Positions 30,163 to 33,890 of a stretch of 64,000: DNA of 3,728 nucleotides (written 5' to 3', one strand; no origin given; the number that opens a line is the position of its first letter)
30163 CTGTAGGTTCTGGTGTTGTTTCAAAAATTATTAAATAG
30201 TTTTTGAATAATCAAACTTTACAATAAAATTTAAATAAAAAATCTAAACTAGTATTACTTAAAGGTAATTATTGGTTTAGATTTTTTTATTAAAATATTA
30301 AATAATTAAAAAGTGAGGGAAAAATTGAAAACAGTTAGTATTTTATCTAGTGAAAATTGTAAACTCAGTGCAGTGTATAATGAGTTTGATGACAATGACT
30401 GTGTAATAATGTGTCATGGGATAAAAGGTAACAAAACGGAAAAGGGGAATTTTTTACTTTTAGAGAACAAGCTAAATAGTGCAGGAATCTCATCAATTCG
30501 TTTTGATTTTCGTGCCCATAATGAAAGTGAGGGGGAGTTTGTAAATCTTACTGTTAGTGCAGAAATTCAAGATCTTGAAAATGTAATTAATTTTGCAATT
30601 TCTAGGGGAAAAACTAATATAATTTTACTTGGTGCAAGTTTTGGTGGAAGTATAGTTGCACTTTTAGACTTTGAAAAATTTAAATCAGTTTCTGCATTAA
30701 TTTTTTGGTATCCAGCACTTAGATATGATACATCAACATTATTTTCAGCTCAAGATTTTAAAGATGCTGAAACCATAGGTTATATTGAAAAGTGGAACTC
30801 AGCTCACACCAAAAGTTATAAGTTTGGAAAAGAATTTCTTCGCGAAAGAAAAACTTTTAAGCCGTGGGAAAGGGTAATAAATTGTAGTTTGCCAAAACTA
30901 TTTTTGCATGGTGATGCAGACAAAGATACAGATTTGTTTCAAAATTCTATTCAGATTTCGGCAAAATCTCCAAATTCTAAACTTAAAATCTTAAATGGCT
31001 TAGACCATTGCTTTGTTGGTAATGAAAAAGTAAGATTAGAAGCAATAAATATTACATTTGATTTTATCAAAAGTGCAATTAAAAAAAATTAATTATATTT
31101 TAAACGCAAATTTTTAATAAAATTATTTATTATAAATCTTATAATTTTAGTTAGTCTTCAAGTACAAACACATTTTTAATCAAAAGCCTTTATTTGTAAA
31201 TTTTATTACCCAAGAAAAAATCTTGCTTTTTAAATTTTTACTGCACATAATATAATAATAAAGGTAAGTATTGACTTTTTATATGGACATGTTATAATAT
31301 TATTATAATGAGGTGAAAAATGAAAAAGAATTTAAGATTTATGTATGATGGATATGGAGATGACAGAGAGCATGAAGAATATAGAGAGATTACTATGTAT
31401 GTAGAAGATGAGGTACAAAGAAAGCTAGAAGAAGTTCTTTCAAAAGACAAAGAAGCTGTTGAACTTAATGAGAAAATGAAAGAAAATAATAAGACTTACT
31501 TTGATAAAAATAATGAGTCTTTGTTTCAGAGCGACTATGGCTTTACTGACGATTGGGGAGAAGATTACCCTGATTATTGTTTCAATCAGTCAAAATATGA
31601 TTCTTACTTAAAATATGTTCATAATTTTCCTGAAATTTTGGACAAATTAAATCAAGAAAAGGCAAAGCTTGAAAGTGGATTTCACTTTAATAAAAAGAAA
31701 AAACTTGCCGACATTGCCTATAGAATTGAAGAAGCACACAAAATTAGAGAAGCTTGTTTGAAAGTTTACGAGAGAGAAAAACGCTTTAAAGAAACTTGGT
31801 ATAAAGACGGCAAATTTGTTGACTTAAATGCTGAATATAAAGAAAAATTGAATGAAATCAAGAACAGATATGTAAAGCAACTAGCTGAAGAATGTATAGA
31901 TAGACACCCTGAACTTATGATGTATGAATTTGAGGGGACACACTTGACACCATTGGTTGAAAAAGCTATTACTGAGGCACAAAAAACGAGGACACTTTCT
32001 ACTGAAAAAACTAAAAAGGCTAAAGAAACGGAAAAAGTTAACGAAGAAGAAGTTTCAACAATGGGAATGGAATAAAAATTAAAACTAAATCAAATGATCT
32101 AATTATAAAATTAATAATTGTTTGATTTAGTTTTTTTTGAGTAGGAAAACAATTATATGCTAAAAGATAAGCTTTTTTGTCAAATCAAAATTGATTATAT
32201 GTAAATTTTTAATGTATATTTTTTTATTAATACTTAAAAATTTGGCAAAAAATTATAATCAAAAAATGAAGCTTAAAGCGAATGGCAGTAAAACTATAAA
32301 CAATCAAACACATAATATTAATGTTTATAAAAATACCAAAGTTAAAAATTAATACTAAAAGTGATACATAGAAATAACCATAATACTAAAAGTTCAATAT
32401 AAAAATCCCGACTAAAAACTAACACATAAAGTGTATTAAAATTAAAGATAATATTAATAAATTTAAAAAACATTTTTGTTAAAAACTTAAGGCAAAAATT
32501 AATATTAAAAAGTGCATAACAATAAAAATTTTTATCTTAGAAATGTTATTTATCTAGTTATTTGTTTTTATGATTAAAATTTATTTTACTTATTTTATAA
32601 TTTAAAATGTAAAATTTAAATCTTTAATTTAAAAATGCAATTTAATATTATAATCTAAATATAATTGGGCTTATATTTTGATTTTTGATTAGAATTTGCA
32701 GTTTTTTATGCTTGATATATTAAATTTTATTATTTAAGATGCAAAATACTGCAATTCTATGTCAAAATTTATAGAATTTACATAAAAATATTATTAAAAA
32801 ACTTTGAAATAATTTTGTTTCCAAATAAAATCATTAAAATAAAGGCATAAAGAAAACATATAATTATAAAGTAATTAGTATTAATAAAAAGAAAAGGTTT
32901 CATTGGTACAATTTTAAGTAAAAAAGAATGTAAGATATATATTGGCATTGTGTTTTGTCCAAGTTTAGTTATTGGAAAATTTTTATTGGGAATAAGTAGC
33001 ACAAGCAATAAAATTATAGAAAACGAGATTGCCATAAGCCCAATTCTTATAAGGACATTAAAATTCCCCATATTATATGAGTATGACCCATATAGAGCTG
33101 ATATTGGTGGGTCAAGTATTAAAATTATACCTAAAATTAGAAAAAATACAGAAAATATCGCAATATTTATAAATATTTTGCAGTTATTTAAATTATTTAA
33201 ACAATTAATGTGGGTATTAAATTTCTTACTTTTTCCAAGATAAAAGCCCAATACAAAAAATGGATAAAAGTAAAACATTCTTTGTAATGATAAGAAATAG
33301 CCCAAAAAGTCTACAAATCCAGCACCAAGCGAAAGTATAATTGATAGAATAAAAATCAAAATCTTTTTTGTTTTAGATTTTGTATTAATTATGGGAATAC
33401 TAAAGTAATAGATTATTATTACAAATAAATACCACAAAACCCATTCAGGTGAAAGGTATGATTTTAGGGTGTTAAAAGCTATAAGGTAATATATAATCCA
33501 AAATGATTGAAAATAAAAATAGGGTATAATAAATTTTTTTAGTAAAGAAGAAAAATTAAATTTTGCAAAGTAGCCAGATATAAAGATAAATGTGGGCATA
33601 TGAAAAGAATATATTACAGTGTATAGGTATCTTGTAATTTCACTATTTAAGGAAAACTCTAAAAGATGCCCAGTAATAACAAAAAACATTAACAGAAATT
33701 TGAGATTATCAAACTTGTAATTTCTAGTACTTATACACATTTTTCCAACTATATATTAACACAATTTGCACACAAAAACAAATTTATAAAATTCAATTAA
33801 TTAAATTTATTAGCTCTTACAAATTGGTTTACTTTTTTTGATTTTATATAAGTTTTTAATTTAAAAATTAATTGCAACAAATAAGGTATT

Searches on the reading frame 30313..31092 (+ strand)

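Call 68: search_protein_families(library=pfam, proteins=[window:30313-31092:+], max_evalue=0.00001)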
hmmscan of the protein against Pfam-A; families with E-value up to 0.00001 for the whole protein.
window:30313-31092:+ (259 aa): 2 families
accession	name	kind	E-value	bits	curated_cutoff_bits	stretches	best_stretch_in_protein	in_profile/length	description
PF12146.15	Hydrolase_4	-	1.1e-11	44.9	27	1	30-141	6-116/239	Serine aminopeptidase, S33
PF00561.26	Abhydrolase_1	-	5e-06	26.8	25.8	0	31-118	3-86/245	alpha/beta hydrolase fold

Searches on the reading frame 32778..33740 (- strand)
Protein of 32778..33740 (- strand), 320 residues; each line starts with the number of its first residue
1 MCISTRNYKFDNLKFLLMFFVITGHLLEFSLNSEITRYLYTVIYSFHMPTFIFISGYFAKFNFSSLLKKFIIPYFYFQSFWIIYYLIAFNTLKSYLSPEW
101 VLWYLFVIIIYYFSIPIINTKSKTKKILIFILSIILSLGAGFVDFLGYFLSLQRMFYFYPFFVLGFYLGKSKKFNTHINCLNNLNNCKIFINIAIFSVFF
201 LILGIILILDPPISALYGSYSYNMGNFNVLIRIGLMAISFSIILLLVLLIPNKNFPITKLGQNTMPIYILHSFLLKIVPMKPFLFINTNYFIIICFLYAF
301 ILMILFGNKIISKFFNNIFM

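Call 68: search_protein_families(library=pfam, proteins=[window:32778-33740:-], max_evalue=0.00001)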
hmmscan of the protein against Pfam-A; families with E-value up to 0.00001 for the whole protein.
window:32778-33740:- (320 aa): 1 family
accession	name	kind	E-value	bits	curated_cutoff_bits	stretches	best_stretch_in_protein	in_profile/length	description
PF01757.29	Acyl_transf_3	-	1.3e-18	67.6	31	1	7-306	1-324/326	Acyltransferase domain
